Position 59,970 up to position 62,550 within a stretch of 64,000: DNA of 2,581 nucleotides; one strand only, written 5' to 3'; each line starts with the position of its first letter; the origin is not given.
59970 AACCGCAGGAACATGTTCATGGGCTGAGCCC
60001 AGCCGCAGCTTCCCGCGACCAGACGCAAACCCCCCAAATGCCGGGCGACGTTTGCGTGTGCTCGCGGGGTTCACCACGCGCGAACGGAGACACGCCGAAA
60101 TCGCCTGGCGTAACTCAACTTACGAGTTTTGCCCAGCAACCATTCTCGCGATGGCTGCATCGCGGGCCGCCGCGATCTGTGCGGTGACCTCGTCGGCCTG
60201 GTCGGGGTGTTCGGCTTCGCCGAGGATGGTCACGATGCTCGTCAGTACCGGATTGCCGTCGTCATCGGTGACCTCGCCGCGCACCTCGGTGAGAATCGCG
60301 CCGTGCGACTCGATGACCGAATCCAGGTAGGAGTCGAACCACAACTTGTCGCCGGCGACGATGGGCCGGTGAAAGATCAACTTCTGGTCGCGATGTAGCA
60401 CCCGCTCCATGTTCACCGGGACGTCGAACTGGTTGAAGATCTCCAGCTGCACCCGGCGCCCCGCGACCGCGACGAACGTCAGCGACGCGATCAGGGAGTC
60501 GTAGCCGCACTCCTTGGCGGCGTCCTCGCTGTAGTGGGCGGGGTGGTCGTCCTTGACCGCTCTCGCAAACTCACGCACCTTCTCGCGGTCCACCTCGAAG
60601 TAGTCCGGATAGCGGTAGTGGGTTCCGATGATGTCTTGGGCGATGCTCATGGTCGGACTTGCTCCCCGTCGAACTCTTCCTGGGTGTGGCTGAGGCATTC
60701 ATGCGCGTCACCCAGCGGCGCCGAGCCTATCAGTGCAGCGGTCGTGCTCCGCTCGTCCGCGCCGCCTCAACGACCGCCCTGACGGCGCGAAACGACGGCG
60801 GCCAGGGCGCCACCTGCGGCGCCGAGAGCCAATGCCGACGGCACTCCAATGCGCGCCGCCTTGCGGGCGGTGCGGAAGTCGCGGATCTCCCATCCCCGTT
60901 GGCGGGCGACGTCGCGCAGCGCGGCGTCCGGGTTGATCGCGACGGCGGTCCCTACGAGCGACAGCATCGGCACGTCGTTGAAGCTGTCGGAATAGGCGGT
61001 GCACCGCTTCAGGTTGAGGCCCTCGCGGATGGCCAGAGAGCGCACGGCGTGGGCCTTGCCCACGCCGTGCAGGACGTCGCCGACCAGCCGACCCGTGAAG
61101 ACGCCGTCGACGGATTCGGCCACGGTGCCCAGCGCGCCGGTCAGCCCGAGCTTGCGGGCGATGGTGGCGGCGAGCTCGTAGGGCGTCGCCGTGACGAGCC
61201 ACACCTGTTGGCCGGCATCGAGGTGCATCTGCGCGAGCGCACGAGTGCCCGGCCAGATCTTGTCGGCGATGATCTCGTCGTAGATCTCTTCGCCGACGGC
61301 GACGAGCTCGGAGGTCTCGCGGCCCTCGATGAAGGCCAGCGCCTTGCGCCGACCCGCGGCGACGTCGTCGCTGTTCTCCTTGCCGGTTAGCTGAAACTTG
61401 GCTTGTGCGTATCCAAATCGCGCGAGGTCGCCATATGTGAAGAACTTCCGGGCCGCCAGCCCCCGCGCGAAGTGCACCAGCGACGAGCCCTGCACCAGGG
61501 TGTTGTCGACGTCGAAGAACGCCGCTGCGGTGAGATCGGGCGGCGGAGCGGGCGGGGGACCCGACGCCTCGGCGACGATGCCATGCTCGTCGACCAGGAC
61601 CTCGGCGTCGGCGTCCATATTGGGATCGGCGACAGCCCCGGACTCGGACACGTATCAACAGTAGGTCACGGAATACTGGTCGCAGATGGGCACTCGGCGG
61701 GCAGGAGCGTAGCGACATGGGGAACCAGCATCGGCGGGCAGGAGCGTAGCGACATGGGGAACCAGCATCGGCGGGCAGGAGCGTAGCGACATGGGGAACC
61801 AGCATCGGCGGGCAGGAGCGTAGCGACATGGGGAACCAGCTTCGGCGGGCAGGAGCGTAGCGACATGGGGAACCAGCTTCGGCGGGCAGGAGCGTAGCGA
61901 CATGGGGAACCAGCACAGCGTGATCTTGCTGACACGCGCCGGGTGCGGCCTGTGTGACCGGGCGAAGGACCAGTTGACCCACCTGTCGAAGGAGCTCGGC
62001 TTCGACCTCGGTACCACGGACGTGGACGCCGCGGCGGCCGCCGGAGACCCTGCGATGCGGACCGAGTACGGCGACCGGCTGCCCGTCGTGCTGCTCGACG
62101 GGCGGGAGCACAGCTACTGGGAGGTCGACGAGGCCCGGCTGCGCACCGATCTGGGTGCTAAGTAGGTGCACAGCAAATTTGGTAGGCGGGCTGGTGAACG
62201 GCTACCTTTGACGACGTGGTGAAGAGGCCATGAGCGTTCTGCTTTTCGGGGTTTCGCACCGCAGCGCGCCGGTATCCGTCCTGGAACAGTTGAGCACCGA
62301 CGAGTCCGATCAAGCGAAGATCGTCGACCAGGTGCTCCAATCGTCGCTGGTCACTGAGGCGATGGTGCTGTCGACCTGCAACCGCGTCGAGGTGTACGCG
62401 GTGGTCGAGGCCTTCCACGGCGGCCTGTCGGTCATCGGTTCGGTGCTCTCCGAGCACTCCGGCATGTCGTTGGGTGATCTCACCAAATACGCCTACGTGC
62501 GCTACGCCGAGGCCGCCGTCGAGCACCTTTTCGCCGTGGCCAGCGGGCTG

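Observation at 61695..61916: Six 37-bp tandem SD+ATG+mini-ORF cassettes stacked in front of the glutaredoxin-like/hemA genes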

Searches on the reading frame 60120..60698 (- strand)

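Call 32: search_protein_families(library=ncbifam, proteins=[window:60120-60698:-])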
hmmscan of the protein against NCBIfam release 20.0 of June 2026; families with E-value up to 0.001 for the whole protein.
window:60120-60698:- (192 aa): 5 families
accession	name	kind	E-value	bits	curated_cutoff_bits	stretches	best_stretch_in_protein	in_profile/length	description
NF040624.1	HadA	equivalog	7.9e-49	165.6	180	1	24-163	1-140/144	(3R)-hydroxyacyl-ACP dehydratase subunit HadA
NF040620.1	fused_HadA_HadB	exception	2.5e-45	155.4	350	1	24-169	1-149/329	fused (3R)-hydroxyacyl-ACP dehydratase subunits HadA/HadB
NF010245.0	PRK13692.1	equivalog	1.1e-44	152.1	232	1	17-164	1-148/159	(3R)-hydroxyacyl-ACP dehydratase subunit HadA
NF010244.0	PRK13691.1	exception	2.3e-40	138.2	221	1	17-162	1-146/166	(3R)-hydroxyacyl-ACP dehydratase subunit HadC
NF040621.1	Dietz_HadA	exception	1e-06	29.1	200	1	70-159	38-127/132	(3R)-hydroxyacyl-ACP dehydratase subunit HadA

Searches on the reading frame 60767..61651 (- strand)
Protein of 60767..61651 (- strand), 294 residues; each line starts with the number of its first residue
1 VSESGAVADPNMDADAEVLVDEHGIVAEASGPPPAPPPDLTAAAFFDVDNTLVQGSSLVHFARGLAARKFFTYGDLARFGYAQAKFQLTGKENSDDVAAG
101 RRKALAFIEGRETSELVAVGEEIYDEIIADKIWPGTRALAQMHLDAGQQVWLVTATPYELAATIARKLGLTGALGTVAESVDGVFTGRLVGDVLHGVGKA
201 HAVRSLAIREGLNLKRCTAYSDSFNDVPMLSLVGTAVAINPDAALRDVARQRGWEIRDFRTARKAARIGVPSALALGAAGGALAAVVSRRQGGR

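Call 32: search_protein_families(library=ncbifam, proteins=[window:60767-61651:-])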
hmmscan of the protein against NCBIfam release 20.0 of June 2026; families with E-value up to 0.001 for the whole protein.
window:60767-61651:- (294 aa): 13 families
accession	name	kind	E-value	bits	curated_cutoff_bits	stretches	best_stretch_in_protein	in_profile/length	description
TIGR01490.1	HAD-SF-IB-hyp1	subfamily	9.8e-57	192.4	98.3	1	43-243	1-200/202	HAD-IB family hydrolase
NF052360.1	HolPasePseu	equivalog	7.3e-32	110.8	280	1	44-258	4-216/218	histidinol-phosphatase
NF052359.1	HolPaseNeis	equivalog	2.5e-25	89.5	400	1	44-259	4-220/221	histidinol-phosphatase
TIGR01488.1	HAD-SF-IB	subfamily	5.2e-16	59.1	45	1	43-233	1-177/177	HAD-IB family phosphatase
TIGR00338.1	serB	equivalog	4.6e-09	36.2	144.15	1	131-251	85-205/219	phosphoserine phosphatase SerB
TIGR00099.1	Cof-subfamily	subfamily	6e-09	35.9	137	1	188-239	177-229/256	Cof-type HAD-IIB family hydrolase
TIGR01484.1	HAD-SF-IIB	subfamily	5.9e-07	29.8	41.8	1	185-238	166-220/221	HAD-IIB family hydrolase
NF008350.0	PRK11133.1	equivalog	8.5e-07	28.4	413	1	162-239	212-289/324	phosphoserine phosphatase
NF008213.0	PRK10976.1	equivalog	1e-05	25.2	386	1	195-240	187-233/266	sugar/pyridoxal phosphate phosphatase YigL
NF045966.1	YcsE_rel_Pase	equivalog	6.2e-05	22.6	220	1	196-250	189-244/265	YcsE-related riboflavin metabolism phosphatase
NF002245.0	PRK01158.1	equivalog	0.00023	20.5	198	0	196-245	155-205/233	phosphoglycolate phosphatase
NF011705.0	PRK15126.1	equivalog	0.00035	20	336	1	193-238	182-228/272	HMP-PP phosphatase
NF007821.0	PRK10530.1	equivalog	0.00036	19.9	274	1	196-247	197-249/272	pyridoxal phosphatase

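Call 44: find_encoding_contigs(protein=window:60767-61651:-, flank=1200, max_places=10)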
Protein window:60767-61651:- (294 aa): no gene with exactly this product is on record in the collection.

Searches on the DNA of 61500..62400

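Call 61: search_rna_families(source=window, start=61500, end=62400, threshold=evalue, max_evalue=1)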
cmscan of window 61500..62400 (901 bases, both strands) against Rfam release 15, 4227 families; matches with E-value up to 1: 0.
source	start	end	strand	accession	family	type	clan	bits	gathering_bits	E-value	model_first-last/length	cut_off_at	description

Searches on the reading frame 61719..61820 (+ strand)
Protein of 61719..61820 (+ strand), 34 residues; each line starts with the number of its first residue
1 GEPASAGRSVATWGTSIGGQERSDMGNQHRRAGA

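Call 108: search_protein_representatives(protein=window:61719-61820:+)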
Query: 34 residues. Proteins with E-value up to 0.001 (for the whole library): 0; up to 1e-10: 0; up to 1e-30: 0. The best 0 are listed.
